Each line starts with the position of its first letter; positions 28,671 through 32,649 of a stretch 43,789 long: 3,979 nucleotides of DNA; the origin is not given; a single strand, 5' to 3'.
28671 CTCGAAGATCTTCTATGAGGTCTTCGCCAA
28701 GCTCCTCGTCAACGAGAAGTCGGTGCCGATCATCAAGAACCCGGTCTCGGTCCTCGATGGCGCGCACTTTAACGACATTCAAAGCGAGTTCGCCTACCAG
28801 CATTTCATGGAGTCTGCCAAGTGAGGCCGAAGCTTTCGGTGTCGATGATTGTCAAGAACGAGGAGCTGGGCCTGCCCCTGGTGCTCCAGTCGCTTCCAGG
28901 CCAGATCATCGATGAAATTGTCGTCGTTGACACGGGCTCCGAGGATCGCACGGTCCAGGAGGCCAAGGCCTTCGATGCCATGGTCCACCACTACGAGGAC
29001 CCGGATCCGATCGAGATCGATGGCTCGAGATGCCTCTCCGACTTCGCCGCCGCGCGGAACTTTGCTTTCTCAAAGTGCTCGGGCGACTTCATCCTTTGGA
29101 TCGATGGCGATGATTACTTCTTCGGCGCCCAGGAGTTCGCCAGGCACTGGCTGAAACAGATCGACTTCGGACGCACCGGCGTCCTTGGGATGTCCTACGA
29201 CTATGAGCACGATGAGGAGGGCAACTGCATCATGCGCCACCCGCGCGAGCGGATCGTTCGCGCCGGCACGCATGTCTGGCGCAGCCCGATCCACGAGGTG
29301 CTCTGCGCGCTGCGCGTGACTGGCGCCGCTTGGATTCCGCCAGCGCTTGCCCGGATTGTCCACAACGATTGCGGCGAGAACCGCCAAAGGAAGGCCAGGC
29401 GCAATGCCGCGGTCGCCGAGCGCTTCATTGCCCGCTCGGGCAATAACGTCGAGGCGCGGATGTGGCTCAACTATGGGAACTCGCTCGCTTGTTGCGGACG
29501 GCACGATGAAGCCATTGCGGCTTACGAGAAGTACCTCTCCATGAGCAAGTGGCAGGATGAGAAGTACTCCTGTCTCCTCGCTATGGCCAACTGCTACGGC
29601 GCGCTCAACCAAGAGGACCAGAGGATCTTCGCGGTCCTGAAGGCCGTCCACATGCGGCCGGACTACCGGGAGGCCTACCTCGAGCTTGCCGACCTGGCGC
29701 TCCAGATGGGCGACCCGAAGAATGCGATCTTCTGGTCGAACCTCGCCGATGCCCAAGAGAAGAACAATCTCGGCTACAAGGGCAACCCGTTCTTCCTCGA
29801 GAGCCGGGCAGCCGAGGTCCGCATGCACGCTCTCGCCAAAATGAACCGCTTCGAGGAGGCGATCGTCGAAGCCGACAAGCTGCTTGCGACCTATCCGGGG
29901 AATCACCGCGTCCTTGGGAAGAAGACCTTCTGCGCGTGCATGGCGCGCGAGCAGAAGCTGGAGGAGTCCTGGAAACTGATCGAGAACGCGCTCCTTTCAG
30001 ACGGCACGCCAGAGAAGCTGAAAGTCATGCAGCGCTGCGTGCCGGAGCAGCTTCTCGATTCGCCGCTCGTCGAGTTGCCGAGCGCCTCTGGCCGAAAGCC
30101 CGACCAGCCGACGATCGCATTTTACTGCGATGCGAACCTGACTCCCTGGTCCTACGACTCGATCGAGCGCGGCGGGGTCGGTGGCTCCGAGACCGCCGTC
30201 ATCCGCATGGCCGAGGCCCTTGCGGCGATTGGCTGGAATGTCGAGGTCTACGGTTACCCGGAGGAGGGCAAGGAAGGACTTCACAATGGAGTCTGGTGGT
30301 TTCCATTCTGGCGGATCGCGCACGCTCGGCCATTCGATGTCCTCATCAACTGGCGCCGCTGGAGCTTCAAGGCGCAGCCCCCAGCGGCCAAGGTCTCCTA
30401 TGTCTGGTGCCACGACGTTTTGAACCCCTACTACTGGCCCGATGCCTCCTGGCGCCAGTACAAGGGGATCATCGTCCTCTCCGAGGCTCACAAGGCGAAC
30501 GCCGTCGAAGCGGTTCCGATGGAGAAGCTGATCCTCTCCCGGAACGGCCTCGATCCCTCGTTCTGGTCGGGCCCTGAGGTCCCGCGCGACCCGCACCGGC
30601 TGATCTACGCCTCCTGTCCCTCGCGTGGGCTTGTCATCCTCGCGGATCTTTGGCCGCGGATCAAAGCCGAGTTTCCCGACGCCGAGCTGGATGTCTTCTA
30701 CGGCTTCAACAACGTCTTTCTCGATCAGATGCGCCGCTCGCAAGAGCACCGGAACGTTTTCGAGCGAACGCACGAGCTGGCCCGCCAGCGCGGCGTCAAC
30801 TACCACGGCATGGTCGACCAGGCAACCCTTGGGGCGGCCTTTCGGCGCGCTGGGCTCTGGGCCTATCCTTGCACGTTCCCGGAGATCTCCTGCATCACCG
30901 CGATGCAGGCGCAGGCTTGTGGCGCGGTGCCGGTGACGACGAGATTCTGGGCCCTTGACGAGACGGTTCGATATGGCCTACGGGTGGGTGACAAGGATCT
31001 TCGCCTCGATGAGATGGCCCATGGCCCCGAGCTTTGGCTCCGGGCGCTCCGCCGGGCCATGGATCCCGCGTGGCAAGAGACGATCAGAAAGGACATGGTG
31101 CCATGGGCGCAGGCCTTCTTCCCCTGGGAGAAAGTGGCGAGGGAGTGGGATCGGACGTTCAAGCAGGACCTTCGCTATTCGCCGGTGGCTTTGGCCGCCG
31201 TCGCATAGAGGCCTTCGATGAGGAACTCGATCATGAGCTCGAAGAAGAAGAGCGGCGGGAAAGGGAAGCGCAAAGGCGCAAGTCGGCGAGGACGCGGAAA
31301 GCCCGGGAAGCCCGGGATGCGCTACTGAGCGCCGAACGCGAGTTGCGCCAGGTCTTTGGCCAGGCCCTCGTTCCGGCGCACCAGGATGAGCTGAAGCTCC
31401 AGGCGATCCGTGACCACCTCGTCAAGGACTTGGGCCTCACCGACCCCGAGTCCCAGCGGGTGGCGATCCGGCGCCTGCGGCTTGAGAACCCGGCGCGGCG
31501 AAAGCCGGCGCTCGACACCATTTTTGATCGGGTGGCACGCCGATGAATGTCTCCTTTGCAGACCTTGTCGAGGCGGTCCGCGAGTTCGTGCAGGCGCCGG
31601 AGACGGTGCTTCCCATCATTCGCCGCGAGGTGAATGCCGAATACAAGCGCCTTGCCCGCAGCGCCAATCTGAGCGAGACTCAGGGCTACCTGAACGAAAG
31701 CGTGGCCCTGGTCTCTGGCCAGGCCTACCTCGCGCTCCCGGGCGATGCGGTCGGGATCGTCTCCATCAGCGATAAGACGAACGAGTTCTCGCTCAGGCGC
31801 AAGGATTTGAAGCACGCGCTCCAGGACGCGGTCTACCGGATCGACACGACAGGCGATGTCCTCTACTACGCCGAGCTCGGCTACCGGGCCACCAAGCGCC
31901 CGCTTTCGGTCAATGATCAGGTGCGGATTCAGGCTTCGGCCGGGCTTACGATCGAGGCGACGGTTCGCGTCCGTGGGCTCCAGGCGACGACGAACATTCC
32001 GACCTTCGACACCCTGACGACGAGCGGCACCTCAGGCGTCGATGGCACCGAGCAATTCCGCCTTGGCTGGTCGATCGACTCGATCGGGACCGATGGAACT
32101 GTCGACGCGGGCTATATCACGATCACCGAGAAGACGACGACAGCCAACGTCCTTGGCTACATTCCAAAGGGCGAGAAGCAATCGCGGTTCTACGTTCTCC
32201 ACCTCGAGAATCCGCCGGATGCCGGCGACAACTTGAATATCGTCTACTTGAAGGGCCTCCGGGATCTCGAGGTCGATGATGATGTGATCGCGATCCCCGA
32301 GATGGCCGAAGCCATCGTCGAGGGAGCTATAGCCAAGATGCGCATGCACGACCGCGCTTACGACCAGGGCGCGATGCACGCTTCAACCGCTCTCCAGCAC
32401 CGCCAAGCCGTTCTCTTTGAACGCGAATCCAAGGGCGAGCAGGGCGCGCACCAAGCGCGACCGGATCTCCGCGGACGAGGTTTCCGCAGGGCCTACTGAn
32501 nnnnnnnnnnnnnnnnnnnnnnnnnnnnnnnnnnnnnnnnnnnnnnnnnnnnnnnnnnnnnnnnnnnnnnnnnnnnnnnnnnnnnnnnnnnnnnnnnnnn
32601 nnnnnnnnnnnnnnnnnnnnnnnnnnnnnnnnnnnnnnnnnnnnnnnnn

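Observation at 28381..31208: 795-aa GT2-TPR-GT4 dual glycosyltransferase and a coupled unknown gene directly behind the capsid-gene attenuator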

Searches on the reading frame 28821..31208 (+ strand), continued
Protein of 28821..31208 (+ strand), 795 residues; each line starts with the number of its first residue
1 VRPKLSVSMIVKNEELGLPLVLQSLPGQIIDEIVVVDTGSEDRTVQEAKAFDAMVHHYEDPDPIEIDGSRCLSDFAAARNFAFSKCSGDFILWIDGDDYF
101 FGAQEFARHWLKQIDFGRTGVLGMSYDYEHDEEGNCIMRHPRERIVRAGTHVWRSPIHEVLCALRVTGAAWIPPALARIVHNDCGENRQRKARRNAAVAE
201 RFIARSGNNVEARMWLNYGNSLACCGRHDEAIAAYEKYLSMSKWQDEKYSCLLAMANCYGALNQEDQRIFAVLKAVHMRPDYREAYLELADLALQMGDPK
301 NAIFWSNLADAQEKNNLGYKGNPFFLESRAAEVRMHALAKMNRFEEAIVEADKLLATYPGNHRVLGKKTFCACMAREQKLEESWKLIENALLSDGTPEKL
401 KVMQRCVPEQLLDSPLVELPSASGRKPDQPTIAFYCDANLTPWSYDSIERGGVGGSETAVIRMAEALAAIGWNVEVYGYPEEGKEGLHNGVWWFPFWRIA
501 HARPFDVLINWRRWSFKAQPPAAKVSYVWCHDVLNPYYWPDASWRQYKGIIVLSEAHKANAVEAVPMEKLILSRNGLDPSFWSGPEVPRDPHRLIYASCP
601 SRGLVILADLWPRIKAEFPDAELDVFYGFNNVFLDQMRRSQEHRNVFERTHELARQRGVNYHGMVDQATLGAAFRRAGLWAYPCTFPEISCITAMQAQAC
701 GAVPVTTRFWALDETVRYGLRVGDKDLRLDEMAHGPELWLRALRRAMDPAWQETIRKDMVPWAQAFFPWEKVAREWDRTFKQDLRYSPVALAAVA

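Call 107: search_protein_families(library=pfam, alignment_id=A10, max_evalue=0.0001)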
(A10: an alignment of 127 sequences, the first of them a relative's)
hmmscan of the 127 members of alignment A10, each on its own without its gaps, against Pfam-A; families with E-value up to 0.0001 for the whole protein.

A. member 1, L003:12874-13905:+ (343 aa): 0 families

B. families by the number of members that match (of 127 scanned): 60 families (the first 25 are shown)
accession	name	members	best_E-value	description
PF13692.12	Glyco_trans_1_4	17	7.3e-10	Glycosyl transferases group 1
PF08241.18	Methyltransf_11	16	2.9e-15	Methyltransferase domain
PF00534.26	Glycos_transf_1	15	9.5e-12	Glycosyl transferases group 1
PF13489.12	Methyltransf_23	14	4.4e-22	Methyltransferase domain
PF00535.33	Glycos_transf_2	13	2.9e-12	Glycosyl transferase family 2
PF13649.12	Methyltransf_25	11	1.3e-15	Methyltransferase domain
PF08242.18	Methyltransf_12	11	5.2e-14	Methyltransferase domain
PF13847.12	Methyltransf_31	10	4.2e-21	Methyltransferase domain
PF24175.2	SU10_adaptor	8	9.5e-25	SU10 adaptor protein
PF01370.27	Epimerase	7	5.6e-42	NAD dependent epimerase/dehydratase family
PF04321.23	RmlD_sub_bind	6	3e-26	RmlD substrate binding domain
PF13578.12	Methyltransf_24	6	2.1e-19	Methyltransferase domain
PF16363.11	GDP_Man_Dehyd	5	4.4e-52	GDP-mannose 4,6 dehydratase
PF04055.27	Radical_SAM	5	3.8e-20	Radical SAM superfamily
PF02719.21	Polysacc_synt_2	3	4.9e-11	Polysaccharide biosynthesis protein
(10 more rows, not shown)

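Call 112: find_encoding_contigs(protein=P0001, flank=3000, max_places=4)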
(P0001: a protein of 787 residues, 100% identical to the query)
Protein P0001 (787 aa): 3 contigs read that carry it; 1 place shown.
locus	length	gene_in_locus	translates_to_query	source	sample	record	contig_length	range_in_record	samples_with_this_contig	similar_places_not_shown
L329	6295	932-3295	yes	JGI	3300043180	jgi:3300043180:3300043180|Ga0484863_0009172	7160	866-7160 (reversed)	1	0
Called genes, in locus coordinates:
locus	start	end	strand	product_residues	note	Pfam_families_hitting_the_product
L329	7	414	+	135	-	PF17236:SU10_MCP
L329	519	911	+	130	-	-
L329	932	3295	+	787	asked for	PF00535:Glycos_transf_2, PF10111:Glyco_tranf_2_2 (weak), PF13432:TPR_16 (faint), PF07719:TPR_2 (faint), PF13181:TPR_8 (faint), PF13428:TPR_14 (faint), PF14559:TPR_19 (faint)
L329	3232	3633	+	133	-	-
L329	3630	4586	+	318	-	PF24175:SU10_adaptor (faint)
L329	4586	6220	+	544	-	-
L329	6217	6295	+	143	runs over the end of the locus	-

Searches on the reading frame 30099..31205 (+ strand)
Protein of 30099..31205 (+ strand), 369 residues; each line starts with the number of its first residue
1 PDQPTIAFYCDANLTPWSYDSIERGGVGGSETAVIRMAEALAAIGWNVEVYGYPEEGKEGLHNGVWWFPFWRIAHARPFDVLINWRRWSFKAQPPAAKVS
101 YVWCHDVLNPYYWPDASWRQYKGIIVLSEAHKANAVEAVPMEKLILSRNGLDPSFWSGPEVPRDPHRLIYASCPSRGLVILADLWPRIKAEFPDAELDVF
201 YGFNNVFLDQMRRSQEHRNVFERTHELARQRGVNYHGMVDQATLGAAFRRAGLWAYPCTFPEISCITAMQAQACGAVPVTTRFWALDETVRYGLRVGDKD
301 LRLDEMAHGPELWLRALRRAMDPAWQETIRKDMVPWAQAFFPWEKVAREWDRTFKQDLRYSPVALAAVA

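Call 63: search_solved_structures(query=window:30099-31205:+, max_evalue=1, show_alignments=3)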
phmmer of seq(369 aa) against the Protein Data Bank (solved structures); distinct sequences matched with E-value up to 1: 3.
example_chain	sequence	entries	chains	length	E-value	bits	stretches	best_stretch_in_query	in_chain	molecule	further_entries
6kih_A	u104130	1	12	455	9.2e-07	31.4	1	216-356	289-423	Tll1590 protein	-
4n9w_A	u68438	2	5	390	0.027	16.6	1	136-282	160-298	GDP-mannose-dependent alpha-(1-2)-phosphatidylinositol mannosyltransferase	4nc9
2gej_A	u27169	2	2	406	0.029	16.5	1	136-282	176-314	PHOSPHATIDYLINOSITOL MANNOSYLTRANSFERASE (PimA)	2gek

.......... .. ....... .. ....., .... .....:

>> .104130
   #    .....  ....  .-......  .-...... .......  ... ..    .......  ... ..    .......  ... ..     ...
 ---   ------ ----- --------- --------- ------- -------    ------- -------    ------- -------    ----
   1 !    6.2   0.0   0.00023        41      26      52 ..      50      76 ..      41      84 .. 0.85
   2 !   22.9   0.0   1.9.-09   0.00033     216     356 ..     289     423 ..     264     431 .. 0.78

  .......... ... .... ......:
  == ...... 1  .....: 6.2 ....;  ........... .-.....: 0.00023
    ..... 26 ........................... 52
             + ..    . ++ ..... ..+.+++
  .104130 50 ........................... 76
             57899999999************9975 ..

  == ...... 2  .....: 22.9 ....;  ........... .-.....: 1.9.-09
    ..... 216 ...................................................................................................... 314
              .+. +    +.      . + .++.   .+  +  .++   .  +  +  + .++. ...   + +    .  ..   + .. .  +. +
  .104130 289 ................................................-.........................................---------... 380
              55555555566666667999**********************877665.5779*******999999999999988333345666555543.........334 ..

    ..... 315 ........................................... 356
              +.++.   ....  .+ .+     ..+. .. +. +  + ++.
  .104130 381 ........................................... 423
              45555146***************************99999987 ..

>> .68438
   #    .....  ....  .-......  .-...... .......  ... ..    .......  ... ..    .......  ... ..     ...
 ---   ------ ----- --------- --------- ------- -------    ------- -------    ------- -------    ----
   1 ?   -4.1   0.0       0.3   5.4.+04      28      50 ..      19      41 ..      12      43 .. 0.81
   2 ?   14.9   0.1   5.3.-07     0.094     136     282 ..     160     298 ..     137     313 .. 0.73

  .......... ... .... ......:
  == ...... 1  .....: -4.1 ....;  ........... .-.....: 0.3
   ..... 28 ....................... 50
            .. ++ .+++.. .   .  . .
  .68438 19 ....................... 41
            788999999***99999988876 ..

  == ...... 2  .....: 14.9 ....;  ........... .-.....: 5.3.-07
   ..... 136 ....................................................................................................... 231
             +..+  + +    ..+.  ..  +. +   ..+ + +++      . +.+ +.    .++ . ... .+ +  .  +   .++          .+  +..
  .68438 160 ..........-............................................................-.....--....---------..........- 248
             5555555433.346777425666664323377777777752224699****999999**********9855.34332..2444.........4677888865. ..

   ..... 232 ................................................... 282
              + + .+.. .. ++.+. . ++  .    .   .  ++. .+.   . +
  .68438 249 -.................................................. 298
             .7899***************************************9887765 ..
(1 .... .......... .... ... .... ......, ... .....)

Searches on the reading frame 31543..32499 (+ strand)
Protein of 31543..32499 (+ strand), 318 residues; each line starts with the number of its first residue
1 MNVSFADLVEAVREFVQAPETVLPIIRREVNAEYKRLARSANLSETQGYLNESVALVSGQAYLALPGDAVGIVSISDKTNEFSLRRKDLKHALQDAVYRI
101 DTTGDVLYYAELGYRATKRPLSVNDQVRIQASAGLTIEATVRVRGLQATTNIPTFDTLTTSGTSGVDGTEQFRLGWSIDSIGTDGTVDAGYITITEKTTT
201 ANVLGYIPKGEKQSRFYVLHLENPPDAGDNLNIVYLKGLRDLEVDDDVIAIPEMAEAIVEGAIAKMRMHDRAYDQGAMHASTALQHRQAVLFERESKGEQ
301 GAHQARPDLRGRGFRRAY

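Call 5: search_protein_families(library=pfam, proteins=[window:31543-32499:+], max_evalue=0.01)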
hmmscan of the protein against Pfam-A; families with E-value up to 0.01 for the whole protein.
window:31543-32499:+ (318 aa): 1 family
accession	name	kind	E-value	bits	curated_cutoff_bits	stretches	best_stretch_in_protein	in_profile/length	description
PF24175.2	SU10_adaptor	-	1.9e-10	41.9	27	2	159-285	43-175/194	SU10 adaptor protein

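Call 6: search_protein_families(library=phrogs, proteins=[window:31543-32499:+], max_evalue=0.001)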
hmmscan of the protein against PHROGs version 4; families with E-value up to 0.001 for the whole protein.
window:31543-32499:+ (318 aa): 0 families
